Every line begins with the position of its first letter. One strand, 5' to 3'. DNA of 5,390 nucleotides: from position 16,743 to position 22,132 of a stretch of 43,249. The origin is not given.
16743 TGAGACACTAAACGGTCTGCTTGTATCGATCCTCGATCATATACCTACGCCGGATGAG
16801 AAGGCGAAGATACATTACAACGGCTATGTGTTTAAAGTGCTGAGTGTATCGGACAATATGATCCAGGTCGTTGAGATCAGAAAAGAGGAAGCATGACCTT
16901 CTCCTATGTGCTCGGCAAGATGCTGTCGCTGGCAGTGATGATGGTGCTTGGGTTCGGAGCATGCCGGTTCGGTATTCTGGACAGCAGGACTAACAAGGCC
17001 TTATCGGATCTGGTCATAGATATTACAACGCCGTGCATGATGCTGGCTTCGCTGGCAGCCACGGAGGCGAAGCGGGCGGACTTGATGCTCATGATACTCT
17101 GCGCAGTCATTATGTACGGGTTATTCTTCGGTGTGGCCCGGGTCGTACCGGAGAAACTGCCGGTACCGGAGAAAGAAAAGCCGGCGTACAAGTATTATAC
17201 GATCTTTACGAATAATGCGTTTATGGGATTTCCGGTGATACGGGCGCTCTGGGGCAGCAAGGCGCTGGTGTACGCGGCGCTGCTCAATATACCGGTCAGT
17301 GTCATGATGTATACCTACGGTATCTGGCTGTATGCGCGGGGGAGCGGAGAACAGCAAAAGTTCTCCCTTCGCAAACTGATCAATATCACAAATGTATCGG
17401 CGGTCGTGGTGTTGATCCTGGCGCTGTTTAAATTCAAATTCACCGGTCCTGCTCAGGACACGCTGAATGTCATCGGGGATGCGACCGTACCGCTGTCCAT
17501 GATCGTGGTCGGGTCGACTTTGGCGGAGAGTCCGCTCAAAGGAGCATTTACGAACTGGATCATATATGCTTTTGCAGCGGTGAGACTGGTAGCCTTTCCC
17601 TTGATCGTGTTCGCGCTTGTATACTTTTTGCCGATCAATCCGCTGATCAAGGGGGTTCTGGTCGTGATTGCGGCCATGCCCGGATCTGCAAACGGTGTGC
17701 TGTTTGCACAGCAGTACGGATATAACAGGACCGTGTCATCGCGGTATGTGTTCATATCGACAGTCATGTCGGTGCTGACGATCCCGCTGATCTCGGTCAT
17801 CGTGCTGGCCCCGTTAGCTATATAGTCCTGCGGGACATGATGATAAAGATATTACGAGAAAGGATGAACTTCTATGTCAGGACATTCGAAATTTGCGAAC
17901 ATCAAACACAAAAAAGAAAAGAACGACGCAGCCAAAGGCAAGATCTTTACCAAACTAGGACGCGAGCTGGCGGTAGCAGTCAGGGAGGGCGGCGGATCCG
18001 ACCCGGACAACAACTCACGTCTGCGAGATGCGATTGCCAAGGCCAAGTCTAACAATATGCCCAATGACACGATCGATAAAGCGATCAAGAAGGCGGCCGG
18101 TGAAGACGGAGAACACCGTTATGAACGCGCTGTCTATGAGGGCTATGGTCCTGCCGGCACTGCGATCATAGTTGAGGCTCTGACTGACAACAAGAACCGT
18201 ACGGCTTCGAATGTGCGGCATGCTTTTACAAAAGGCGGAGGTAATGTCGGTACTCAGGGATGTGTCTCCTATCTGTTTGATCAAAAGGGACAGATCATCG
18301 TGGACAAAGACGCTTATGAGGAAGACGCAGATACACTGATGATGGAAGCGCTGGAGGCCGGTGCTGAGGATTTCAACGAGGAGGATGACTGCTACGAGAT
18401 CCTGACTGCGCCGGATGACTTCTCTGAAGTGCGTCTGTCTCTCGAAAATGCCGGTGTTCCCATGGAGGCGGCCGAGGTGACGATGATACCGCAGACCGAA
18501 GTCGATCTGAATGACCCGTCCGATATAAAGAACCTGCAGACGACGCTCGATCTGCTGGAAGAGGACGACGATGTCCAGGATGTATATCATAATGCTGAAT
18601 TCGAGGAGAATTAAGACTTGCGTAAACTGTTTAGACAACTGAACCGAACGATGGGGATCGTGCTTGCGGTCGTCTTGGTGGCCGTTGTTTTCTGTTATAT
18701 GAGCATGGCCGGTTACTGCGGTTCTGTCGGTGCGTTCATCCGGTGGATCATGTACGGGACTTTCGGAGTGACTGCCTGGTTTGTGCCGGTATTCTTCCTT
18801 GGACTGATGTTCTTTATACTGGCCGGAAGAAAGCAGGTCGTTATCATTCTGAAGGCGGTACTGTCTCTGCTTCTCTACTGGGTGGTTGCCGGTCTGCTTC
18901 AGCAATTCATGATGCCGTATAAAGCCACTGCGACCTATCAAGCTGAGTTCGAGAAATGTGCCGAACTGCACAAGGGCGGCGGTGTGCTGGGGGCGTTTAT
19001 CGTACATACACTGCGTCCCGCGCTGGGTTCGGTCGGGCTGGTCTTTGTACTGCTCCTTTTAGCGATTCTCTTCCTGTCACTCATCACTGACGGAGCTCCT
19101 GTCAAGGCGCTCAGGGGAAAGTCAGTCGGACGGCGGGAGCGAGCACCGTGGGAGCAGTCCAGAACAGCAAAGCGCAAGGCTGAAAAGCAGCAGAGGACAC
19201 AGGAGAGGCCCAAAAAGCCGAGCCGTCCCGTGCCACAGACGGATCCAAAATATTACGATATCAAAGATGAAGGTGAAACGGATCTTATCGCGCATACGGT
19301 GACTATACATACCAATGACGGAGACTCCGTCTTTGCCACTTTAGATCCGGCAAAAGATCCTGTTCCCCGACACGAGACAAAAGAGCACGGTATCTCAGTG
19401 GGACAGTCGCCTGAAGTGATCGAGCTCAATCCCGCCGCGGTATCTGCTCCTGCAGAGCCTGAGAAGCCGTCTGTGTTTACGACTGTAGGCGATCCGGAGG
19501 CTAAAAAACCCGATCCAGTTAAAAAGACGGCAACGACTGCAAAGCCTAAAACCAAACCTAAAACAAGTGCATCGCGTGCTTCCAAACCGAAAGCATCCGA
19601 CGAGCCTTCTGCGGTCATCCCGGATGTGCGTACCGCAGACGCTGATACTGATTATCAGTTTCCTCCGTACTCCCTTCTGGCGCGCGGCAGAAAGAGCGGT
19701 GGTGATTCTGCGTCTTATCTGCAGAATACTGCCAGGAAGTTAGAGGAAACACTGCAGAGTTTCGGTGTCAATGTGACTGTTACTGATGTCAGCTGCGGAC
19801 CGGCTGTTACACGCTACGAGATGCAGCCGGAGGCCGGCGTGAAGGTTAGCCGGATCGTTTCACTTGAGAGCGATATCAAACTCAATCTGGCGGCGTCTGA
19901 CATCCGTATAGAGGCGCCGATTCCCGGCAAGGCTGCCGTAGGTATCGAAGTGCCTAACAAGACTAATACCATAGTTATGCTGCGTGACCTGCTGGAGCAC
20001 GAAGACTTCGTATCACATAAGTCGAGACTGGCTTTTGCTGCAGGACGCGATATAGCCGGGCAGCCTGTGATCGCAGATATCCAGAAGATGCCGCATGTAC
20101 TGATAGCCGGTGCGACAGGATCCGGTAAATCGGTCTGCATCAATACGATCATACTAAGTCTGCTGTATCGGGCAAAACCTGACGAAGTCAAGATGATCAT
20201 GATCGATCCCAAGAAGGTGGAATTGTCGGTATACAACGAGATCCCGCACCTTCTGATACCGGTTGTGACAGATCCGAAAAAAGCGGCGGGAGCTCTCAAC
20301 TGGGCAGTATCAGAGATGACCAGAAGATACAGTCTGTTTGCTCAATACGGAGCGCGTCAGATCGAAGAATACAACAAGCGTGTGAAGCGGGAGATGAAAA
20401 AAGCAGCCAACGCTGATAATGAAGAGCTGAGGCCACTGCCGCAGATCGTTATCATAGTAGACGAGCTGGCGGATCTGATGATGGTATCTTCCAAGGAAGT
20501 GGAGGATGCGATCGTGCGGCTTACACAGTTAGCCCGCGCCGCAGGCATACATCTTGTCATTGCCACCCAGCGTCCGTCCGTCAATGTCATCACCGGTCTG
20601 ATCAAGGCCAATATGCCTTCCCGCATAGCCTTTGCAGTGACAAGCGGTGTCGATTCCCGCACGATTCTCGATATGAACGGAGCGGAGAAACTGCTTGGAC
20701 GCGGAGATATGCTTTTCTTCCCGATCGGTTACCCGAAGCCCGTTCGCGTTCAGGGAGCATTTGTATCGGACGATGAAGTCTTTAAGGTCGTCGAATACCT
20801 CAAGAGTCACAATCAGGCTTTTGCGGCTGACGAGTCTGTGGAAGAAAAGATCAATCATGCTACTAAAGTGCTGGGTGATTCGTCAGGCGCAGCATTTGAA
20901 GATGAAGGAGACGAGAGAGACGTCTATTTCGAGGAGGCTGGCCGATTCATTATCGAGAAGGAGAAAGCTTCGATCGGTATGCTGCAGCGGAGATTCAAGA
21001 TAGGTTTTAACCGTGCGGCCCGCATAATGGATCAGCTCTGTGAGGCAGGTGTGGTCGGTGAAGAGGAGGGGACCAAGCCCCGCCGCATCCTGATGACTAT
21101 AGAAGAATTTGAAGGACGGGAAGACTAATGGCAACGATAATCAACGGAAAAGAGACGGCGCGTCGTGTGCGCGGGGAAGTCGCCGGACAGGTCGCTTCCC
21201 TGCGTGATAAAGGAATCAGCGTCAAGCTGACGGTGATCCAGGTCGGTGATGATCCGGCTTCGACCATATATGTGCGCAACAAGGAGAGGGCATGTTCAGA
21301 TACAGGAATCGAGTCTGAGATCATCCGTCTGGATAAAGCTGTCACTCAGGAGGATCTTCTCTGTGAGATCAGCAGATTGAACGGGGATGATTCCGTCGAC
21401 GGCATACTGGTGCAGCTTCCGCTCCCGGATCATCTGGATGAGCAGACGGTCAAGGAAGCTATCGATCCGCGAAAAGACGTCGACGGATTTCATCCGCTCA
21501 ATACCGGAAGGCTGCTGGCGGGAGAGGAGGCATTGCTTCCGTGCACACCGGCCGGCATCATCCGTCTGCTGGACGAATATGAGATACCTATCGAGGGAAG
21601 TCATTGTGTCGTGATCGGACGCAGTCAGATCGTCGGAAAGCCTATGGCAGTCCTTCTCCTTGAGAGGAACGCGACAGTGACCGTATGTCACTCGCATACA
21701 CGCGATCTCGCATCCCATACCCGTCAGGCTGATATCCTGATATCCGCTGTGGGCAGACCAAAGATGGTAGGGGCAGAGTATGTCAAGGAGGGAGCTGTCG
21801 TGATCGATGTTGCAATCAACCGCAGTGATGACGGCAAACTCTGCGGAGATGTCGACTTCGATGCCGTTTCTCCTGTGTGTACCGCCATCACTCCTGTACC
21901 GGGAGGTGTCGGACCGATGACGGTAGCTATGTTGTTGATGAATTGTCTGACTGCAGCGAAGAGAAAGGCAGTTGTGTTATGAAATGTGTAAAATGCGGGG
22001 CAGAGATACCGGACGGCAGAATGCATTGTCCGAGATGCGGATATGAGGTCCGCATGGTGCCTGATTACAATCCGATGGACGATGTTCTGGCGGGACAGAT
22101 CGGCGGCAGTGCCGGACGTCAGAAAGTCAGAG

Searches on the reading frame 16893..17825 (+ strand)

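Call 93: search_protein_families(library=pfam, proteins=[window:16893-17825:+], max_evalue=0.00001)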
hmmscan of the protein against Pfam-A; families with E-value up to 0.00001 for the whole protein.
window:16893-17825:+ (310 aa): 1 family
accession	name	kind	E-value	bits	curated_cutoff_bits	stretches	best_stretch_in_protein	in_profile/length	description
PF03547.23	Mem_trans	-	1.3e-41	142.8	25.7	1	6-300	2-342/343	Membrane transport protein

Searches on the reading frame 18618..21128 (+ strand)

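Call 93: search_protein_families(library=pfam, proteins=[window:18618-21128:+], max_evalue=0.00001)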
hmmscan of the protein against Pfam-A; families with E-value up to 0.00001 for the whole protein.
window:18618-21128:+ (836 aa): 5 families
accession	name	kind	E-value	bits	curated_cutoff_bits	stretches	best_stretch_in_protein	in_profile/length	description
PF01580.24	FtsK_SpoIIIE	-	1e-72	244.6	24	1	455-655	2-221/221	FtsK/SpoIIIE family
PF17854.6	FtsK_alpha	-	3.5e-32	111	22.9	1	348-447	1-101/101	FtsK alpha domain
PF09397.16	FtsK_gamma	-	4.4e-27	94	30.6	1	766-827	2-63/63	Ftsk gamma domain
PF13491.11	FtsK_4TM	-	5.7e-07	29.8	23.1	1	33-158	46-160/171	4TM region of DNA translocase FtsK/SpoIIIE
PF20703.3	nSTAND1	-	6.5e-06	26.4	27.1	0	475-650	17-159/379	Novel STAND NTPase 1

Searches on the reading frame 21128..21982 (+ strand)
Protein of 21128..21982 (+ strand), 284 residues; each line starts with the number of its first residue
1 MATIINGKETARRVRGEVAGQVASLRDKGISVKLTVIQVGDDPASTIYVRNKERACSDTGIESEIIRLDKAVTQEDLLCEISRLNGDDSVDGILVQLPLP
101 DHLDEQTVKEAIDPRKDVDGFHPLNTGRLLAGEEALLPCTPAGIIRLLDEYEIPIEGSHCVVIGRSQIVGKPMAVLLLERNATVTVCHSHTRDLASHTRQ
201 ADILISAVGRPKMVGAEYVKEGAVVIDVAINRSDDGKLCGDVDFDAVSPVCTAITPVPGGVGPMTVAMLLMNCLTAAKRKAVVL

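Call 93: search_protein_families(library=pfam, proteins=[window:21128-21982:+], max_evalue=0.00001)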
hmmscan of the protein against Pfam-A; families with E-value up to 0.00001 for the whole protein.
window:21128-21982:+ (284 aa): 2 families
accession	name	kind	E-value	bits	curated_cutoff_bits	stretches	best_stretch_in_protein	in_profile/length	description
PF02882.25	THF_DHG_CYH_C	-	3.4e-72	241.4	27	1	122-280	1-159/160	Tetrahydrofolate dehydrogenase/cyclohydrolase, NAD(P)-binding domain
PF00763.28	THF_DHG_CYH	-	1.4e-41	141.8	32.8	1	5-119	1-115/115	Tetrahydrofolate dehydrogenase/cyclohydrolase, catalytic domain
